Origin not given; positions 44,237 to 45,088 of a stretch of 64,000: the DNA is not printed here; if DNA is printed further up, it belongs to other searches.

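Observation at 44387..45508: Nucleotidyltransferase–GNAT acetyltransferase fusion (possible bifunctional small-molecule or antibiotic-modifying enzyme)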

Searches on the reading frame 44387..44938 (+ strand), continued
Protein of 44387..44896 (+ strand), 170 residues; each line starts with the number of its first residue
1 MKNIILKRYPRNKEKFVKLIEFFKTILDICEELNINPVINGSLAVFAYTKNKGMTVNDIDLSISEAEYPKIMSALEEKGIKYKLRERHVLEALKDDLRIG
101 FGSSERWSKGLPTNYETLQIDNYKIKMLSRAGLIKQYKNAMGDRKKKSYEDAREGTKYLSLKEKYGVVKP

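Call 49: fold_search(model_id=the predicted structure, library=pdb)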
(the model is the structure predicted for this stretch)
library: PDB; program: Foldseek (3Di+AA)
matches with E <= 10: 592; with E <= 0.001: 14
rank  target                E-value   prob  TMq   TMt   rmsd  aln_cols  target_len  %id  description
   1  5cfu                  1.8e-05  1.00  0.50  0.52   6.7       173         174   13  Crystal Structure of ANT(2")-Ia in complex with adenylyl-2"-tobramycin (released 2016-07-20)
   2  4wqk                  2.1e-05  1.00  0.51  0.54   6.4       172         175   14  Crystal structure of aminoglycoside nucleotidylyltransferase ANT(2")-Ia, apo form (released 2014-11-12)
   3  4fo1_A                2.2e-05  1.00  0.47  0.53   4.8       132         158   16  Crystal structure of lincosamide antibiotic adenylyltransferase LnuA, apo (released 2012-07-04)
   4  2ewr                  2.4e-05  1.00  0.50  0.58   7.2       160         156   21  Crystal structure of a putative nucleotidyltransferase (tm1012) from Thermotoga maritima at 1.60 A resolution (released 2005-12-06)
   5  5cfs                  2.5e-05  1.00  0.56  0.58   7.5       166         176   16  Crystal Structure of ANT(2")-Ia in complex with AMPCPP and tobramycin (released 2016-03-16)
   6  4xje                  2.5e-05  1.00  0.48  0.51   8.9       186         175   12  CRYSTAL STRUCTURE OF ANT(2") IN COMPLEX WITH AMP AND TOBRAMYCIN (released 2016-01-20)
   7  2fcl                  5.0e-05  1.00  0.48  0.56   6.5       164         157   20  Crystal structure of a putative nucleotidyltransferase (tm1012) from Thermotoga maritima at 1.35 A resolution (released 2006-03-14)
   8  5kqj_MODEL_1_A        1.2e-04  1.00  0.53  0.53   9.8       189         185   15  Solution Structure of Antibiotic-Resistance Factor ANT(2'')-Ia Reveals Substrate-Regulated Conformation Dynami (released 2017-07-12)
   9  4hx0                  1.7e-04  1.00  0.51  0.57   5.4       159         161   19  Crystal structure of a putative nucleotidyltransferase (TM1012) from Thermotoga maritima at 1.87 A resolution (released 2013-09-11)
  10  8an5_B                4.3e-04  1.00  0.53  0.53   6.3       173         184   10  MenAT1 toxin-antitoxin complex (rv0078a-rv0078b) from Mycobacterium tuberculosis H37Rv (released 2023-08-02)
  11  5uvd                  5.5e-04  1.00  0.54  0.47   5.5       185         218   14  Crystal structure of an antigenic nucleotidyltransferase-like protein from Paracoccidioides brasiliensis (released 2018-01-31)
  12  8an4_A                5.5e-04  1.00  0.48  0.46  11.9       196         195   11  MenT1 toxin (rv0078a) from Mycobacterium tuberculosis H37Rv (released 2023-08-02)
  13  4wse_B                5.5e-04  1.00  0.44  0.19  11.0       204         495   15  Crystal structure of the Mimivirus polyadenylate synthase (released 2015-04-01)
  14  4wby                  8.0e-04  1.00  0.39  0.21   3.1        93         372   16  tRNA-processing enzyme (apo form I) (released 2015-04-15)
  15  3h39_A                1.5e-03  1.00  0.37  0.18   4.2        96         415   17  The complex structure of CCA-adding enzyme with ATP (released 2009-10-13)
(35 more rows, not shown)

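Call 53: find_encoding_contigs(protein=P0020, flank=4000, max_places=3)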
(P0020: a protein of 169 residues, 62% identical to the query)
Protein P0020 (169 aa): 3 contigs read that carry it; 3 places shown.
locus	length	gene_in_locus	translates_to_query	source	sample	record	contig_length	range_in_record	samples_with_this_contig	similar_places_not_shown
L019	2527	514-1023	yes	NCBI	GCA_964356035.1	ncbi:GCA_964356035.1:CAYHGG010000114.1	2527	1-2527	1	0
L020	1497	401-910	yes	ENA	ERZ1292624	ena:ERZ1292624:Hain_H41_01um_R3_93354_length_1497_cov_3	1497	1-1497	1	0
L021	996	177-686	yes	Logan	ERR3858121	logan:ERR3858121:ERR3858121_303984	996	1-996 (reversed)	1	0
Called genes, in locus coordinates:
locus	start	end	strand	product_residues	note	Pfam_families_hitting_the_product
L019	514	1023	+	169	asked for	-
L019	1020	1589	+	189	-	PF13302:Acetyltransf_3 (weak), PF00583:Acetyltransf_1, PF13508:Acetyltransf_7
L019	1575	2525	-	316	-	?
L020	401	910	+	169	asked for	-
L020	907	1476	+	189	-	PF13302:Acetyltransf_3 (weak), PF00583:Acetyltransf_1, PF13508:Acetyltransf_7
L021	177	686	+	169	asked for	-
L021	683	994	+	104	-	?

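Call 54: find_encoding_contigs(protein=P0090, flank=4000, max_places=3)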
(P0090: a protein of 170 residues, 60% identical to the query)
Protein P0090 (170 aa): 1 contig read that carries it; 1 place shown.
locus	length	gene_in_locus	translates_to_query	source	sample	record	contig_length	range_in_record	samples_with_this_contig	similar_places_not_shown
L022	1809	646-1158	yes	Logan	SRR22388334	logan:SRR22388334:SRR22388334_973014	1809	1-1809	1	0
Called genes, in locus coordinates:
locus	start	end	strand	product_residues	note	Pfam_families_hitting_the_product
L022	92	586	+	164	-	PF13671:AAA_33 (weak)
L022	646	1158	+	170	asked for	-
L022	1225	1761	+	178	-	PF00583:Acetyltransf_1, PF13508:Acetyltransf_7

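Call 57: find_related_loci(query=A7, collection=metagenome_contigs, flank=3000)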
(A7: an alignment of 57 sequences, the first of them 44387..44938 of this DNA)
Query A7 (184 aa) in metagenome_contigs; peptide patterns used: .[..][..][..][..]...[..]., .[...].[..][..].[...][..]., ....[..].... (x = any residue, [..] = any of these).
556 stretches matched a pattern; 82 encode a relative of the query (tblastn E <= 1e-3); the best 80 are kept; 80 distinct loci.
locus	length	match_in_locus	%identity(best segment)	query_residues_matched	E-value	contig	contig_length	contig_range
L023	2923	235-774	59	2-182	9e-72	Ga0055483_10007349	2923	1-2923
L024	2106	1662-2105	65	4-151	3e-65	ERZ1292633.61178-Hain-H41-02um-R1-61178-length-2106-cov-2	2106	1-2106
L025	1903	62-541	55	4-165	2e-60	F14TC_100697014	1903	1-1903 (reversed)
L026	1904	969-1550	48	4-183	5e-60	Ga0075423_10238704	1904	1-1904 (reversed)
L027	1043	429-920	55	4-169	3e-62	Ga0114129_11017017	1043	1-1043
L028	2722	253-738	55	6-169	6e-58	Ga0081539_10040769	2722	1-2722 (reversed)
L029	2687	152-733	48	4-183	2e-57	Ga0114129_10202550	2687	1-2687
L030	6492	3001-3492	54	4-169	1e-55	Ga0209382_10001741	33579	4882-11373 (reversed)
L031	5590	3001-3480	56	4-165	7e-57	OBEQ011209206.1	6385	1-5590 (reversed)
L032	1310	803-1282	57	4-165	1e-59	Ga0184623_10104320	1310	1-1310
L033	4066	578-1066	53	4-170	1e-56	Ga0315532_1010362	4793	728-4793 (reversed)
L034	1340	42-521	55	4-165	1e-58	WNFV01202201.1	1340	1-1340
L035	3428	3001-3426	59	4-145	3e-56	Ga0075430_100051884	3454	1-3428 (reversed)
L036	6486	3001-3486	55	4-168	3e-56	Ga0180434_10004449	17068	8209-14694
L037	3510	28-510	54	4-168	5e-55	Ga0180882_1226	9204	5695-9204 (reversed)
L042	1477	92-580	55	4-168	6e-56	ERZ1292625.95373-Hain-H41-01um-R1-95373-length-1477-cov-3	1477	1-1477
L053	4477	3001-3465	54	9-165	2e-50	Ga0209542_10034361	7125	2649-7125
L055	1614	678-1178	49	4-172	1e-50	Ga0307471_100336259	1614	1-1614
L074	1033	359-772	43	4-141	8e-40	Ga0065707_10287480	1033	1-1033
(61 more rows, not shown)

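Call 62: search_protein_families(library=pfam, alignment_id=A8, max_evalue=0.001)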
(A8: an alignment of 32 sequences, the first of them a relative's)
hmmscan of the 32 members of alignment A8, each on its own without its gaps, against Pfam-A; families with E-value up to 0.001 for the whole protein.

A. member 1, L011:5528-6244:+ (239 aa): 1 family
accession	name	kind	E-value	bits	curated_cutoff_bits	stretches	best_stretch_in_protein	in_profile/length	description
PF03009.23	GDPD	-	3.9e-17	63.6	23.6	1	18-204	1-216/244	Glycerophosphoryl diester phosphodiesterase family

B. families by the number of members that match (of 32 scanned): 37 families (the first 25 are shown)
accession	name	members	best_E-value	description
PF03009.23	GDPD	7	5.5e-22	Glycerophosphoryl diester phosphodiesterase family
PF13302.13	Acetyltransf_3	3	4.3e-18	Acetyltransferase (GNAT) domain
PF00583.31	Acetyltransf_1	3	2.9e-14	Acetyltransferase (GNAT) family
PF13508.13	Acetyltransf_7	2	1.2e-11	Acetyltransferase (GNAT) domain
PF13673.13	Acetyltransf_10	2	1.5e-05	Acetyltransferase (GNAT) domain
PF03102.20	NeuB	1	3.7e-67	NeuB family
PF03972.19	MmgE_PrpD_N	1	1.2e-62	MmgE/PrpD N-terminal domain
PF00872.24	Transposase_mut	1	1.2e-51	Transposase, Mutator family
PF13811.11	DUF4186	1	3.5e-50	Domain of unknown function (DUF4186)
PF00144.29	Beta-lactamase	1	1.1e-44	Beta-lactamase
PF19822.4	DUF6304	1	6.2e-42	Family of unknown function (DUF6304)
PF03772.21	Competence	1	2.4e-40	Competence protein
PF09754.15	PAC2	1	1e-36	PAC2 family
PF00834.25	Ribul_P_3_epim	1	2.1e-27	Ribulose-phosphate 3 epimerase family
PF13649.12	Methyltransf_25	1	2.6e-23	Methyltransferase domain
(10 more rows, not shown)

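Call 63: search_protein_families(library=pfam, alignment_id=A9, max_evalue=0.001)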
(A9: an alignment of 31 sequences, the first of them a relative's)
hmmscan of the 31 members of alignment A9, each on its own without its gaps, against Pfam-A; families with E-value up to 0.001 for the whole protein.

A. member 1, L011:4600-4947:+ (116 aa): 1 family
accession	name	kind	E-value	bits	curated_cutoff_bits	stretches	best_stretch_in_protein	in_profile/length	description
PF14079.11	DUF4260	-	1.4e-42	144.7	27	1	3-114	2-113/113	Domain of unknown function (DUF4260)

B. families by the number of members that match (of 31 scanned): 32 families (the first 25 are shown)
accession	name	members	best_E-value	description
PF14079.11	DUF4260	7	5.4e-44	Domain of unknown function (DUF4260)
PF01230.28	HIT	3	2.5e-15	HIT domain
PF11969.13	DcpS_C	3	3.2e-07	Scavenger mRNA decapping enzyme C-term binding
PF04677.20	CwfJ_C_1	2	0.00042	Protein similar to CwfJ C-terminus 1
PF01895.24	PhoU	1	2.1e-48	PhoU domain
PF01380.27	SIS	1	1.4e-24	SIS domain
PF00583.31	Acetyltransf_1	1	1.9e-21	Acetyltransferase (GNAT) family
PF00248.27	Aldo_ket_red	1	6.3e-21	Aldo/keto reductase family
PF00293.34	NUDIX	1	1.3e-19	NUDIX domain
PF14791.11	DNA_pol_B_thumb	1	2.1e-15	DNA polymerase beta thumb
PF13508.13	Acetyltransf_7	1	4.2e-15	Acetyltransferase (GNAT) domain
PF08241.18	Methyltransf_11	1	9.5e-15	Methyltransferase domain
PF13649.12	Methyltransf_25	1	1.7e-13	Methyltransferase domain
PF13489.12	Methyltransf_23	1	3.9e-13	Methyltransferase domain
PF09296.17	NUDIX-like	1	7.7e-13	NADH pyrophosphatase-like rudimentary NUDIX domain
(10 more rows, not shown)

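Call 65: search_protein_families(library=pfam, proteins=[P0046, P0128, P0020, P0013, P0089, L019:1020-1586:+], max_evalue=0.1)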
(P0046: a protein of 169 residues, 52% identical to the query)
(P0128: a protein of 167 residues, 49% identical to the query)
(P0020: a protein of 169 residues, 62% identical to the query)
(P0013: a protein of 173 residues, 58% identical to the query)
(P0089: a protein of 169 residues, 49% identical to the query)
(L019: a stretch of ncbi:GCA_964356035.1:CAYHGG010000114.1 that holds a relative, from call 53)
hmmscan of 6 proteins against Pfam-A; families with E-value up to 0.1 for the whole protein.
P0046 (169 aa): 4 families
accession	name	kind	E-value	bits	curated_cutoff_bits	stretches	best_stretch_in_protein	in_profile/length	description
PF17579.7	DUF5482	-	1.5e-05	25.4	27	1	22-103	70-156/159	Family of unknown function (DUF5482)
PF10706.15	Aminoglyc_resit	-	0.00014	22.4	21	1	23-141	4-138/149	Aminoglycoside-2''-adenylyltransferase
PF08429.16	PLU-1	-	0.015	14.9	28.5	1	98-166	154-221/338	PLU-1-like protein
PF10657.14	RC-P840_PscD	-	0.042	14.5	23.5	1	33-101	67-134/144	Photosystem P840 reaction centre protein PscD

P0128 (167 aa): 2 families
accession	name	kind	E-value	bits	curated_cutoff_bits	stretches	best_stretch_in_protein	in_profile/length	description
PF17579.7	DUF5482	-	1.9e-05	25.1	27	1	20-103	68-156/159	Family of unknown function (DUF5482)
PF10706.15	Aminoglyc_resit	-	0.00063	20.3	21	1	23-102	4-99/149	Aminoglycoside-2''-adenylyltransferase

P0020 (169 aa): 4 families
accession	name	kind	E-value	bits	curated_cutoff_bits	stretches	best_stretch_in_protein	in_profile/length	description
PF10706.15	Aminoglyc_resit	-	0.00018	22.1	21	1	22-87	3-68/149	Aminoglycoside-2''-adenylyltransferase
PF17579.7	DUF5482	-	0.0024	18.2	27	1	26-99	74-152/159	Family of unknown function (DUF5482)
PF10657.14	RC-P840_PscD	-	0.025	15.3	23.5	1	33-88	67-120/144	Photosystem P840 reaction centre protein PscD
PF22723.2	NA-iREase2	-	0.041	14.7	27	0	41-115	21-94/119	NACHT-associated inactive Restriction Endonuclease 2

P0013 (173 aa): 4 families
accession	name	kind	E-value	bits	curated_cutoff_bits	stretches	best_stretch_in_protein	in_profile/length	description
PF10706.15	Aminoglyc_resit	-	9.7e-07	29.5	21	1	26-149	3-142/149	Aminoglycoside-2''-adenylyltransferase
PF17579.7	DUF5482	-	0.00062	20.1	27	1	32-107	76-156/159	Family of unknown function (DUF5482)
PF17420.7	GP17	-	0.018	15.7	25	1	85-135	2-55/98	Superinfection exclusion gene product 17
PF02183.23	HALZ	-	0.064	13.9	28.1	0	155-170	11-26/43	Homeobox associated leucine zipper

P0089 (169 aa): 2 families
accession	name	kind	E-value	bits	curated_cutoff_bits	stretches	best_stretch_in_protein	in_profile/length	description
PF17579.7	DUF5482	-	2.6e-05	24.6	27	1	20-103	68-156/159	Family of unknown function (DUF5482)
PF10706.15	Aminoglyc_resit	-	0.0001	22.9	21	1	23-138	4-135/149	Aminoglycoside-2''-adenylyltransferase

L019:1020-1586:+ (189 aa): 6 families
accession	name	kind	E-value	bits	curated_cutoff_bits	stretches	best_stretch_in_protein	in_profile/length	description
PF00583.31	Acetyltransf_1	-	1.9e-12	47.9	20.7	1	61-167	26-115/116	Acetyltransferase (GNAT) family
PF13508.13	Acetyltransf_7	-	2.5e-08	34.6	27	1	76-167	10-81/84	Acetyltransferase (GNAT) domain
PF13302.13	Acetyltransf_3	-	1.3e-06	29.6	25.4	1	18-169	2-138/138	Acetyltransferase (GNAT) domain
PF13673.13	Acetyltransf_10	-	9.6e-05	22.8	23.6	1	38-188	5-128/128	Acetyltransferase (GNAT) domain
PF08445.16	FR47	-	0.0056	17.1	22.1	1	118-171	30-80/86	FR47-like protein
PF13420.13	Acetyltransf_4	-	0.016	15.7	24.3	1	117-181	83-147/155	Acetyltransferase (GNAT) domain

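Call 66: search_protein_families(library=padloc, proteins=[P0020, L019:1020-1586:+], max_evalue=0.1)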
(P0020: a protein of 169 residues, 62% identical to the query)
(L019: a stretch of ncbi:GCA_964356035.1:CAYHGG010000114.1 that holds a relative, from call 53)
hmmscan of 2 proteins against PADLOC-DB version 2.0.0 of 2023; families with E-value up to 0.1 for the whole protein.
P0020 (169 aa): 0 families

L019:1020-1586:+ (189 aa): 0 families

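Call 90: find_encoding_contigs(protein=P0021, flank=3000, max_places=3)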
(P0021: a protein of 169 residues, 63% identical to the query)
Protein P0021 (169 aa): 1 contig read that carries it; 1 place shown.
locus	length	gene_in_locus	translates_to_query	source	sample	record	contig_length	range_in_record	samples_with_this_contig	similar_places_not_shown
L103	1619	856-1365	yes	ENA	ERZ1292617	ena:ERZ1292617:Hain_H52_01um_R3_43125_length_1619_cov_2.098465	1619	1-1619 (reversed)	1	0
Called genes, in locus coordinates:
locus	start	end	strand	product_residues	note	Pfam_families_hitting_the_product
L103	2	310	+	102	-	?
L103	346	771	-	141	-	-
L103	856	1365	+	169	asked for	-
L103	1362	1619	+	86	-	?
